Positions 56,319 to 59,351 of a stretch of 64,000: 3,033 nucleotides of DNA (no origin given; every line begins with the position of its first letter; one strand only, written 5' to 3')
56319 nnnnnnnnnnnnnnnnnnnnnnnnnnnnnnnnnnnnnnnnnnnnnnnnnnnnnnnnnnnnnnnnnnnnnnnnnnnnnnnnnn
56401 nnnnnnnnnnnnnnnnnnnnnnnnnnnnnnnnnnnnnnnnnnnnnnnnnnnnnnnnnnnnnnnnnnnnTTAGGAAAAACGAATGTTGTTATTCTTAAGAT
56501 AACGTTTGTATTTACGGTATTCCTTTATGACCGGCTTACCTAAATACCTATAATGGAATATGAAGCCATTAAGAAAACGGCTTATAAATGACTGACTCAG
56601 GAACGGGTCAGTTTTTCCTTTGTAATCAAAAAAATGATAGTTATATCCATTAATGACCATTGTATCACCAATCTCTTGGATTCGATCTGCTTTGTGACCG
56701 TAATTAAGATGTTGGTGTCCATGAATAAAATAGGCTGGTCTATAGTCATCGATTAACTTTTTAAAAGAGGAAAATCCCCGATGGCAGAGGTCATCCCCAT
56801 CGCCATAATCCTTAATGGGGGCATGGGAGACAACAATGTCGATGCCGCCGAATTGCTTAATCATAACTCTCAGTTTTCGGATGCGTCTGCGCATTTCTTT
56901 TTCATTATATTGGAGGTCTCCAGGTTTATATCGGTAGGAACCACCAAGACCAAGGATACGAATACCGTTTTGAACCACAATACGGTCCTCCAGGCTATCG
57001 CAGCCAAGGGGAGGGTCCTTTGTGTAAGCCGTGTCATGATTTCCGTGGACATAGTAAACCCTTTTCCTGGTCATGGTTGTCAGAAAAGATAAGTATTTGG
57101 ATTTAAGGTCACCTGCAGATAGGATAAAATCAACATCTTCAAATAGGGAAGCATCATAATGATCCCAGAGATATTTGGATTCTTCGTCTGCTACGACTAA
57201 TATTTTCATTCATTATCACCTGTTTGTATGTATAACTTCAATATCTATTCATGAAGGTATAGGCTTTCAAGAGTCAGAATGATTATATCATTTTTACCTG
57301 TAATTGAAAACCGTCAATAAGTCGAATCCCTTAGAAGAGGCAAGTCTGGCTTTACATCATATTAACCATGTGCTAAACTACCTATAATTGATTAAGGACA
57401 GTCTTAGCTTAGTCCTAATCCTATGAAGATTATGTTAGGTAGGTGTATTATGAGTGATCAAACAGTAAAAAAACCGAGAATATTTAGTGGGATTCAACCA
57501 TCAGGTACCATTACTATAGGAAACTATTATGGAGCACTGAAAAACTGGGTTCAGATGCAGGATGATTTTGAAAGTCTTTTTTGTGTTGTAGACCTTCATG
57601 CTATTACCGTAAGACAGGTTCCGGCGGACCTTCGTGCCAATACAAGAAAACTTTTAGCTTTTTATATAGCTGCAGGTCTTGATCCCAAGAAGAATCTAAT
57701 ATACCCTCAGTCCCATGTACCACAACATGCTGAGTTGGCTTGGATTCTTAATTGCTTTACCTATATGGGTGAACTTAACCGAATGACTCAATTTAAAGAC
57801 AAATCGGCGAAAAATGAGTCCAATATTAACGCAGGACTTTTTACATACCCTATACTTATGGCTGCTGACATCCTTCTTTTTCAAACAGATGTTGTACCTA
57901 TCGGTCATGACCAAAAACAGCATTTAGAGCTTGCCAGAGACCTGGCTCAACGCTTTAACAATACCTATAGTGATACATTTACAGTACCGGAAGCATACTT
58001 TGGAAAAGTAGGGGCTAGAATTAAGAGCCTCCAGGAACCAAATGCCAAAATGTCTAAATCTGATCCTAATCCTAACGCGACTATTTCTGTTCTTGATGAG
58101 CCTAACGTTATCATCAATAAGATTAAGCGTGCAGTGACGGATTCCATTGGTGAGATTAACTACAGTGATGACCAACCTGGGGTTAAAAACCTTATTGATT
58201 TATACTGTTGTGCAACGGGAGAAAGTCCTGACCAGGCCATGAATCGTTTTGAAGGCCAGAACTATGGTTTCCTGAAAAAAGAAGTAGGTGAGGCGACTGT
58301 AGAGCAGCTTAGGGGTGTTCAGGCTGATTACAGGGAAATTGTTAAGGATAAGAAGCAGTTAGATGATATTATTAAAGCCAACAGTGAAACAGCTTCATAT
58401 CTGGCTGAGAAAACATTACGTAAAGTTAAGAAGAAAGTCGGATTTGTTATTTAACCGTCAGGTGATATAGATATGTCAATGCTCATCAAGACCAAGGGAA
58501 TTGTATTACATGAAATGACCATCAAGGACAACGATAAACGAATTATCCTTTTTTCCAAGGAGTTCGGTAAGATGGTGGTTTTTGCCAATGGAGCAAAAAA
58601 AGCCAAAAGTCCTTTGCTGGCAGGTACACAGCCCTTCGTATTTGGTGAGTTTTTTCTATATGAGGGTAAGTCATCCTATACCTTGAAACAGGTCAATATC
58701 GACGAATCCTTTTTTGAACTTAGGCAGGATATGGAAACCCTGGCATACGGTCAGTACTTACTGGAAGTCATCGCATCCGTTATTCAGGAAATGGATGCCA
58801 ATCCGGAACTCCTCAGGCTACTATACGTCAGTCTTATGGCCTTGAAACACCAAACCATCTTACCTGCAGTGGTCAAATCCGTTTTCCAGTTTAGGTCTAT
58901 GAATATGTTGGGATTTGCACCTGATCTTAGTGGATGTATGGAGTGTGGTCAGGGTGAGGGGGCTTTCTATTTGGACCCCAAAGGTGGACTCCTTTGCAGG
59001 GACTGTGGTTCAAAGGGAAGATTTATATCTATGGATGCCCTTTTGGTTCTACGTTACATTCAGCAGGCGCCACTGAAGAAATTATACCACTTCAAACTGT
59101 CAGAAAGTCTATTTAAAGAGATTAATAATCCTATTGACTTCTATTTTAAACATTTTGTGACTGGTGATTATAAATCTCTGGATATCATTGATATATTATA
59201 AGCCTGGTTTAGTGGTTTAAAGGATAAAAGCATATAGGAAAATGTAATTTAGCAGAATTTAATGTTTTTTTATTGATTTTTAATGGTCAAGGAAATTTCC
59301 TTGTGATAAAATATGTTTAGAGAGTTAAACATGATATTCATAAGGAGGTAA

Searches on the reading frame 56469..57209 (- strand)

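Call 57: search_protein_families(library=pfam, proteins=[window:56469-57209:-], max_evalue=0.001)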
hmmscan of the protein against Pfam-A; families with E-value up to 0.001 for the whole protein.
window:56469-57209:- (246 aa): 2 families
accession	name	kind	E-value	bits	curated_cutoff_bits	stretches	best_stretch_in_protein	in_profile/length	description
PF00149.33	Metallophos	-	2e-09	38.6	21.5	1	11-167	15-189/191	Calcineurin-like phosphoesterase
PF12850.12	Metallophos_2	-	1.5e-07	32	27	1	1-187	1-131/154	Calcineurin-like phosphoesterase superfamily domain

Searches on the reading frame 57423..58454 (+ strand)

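Call 57: search_protein_families(library=pfam, proteins=[window:57423-58454:+], max_evalue=0.001)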
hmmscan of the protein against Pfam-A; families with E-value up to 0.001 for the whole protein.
window:57423-58454:+ (343 aa): 1 family
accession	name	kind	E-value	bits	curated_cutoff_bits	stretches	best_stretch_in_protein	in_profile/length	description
PF00579.31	tRNA-synt_1b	-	6.4e-71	239.5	21.1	1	16-294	4-289/292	tRNA synthetases class I (W and Y)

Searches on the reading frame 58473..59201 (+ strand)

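Call 57: search_protein_families(library=pfam, proteins=[window:58473-59201:+], max_evalue=0.001)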
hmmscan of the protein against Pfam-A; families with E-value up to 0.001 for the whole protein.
window:58473-59201:+ (242 aa): 2 families
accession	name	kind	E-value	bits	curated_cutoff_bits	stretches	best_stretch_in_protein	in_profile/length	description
PF02565.21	RecO_C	-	1.2e-27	97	22.1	1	84-236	1-156/157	Recombination protein O C terminal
PF11967.14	RecO_N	-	3.1e-19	69.2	27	1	3-80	1-80/80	Recombination protein O N terminal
